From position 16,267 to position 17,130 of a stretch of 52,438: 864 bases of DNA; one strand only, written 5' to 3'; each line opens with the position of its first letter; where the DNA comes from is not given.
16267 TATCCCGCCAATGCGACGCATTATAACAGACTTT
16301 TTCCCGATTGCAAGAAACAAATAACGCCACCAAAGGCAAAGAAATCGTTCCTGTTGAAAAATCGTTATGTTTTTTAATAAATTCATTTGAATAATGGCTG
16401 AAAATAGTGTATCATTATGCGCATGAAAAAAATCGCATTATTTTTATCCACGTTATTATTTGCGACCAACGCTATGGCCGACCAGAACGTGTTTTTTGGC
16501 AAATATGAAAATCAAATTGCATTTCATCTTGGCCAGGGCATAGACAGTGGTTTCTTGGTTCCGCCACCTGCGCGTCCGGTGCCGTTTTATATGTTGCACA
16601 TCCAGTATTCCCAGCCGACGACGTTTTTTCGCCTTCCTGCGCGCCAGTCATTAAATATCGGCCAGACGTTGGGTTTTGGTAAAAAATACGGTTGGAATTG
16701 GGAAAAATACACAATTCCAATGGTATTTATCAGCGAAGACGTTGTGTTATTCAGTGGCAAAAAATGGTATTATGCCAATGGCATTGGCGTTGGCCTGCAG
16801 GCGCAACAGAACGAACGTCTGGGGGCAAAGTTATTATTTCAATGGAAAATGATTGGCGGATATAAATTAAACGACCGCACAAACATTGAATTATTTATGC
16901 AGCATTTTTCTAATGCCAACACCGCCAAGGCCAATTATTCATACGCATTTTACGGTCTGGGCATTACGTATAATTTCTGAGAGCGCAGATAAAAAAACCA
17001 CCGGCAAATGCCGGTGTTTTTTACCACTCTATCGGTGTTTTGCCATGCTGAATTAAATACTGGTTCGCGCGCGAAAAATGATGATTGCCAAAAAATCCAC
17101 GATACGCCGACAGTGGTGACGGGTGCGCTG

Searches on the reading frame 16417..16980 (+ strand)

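Call 39: search_protein_families(library=pfam, max_evalue=0.001, proteins=[window:16417-16980:+])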
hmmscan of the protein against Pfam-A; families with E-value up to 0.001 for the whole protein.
window:16417-16980:+ (187 aa): 1 family
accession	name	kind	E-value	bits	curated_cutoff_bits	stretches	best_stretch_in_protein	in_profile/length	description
PF09411.16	PagL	-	1.2e-08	35.6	23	1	97-186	41-136/136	Lipid A 3-O-deacylase (PagL)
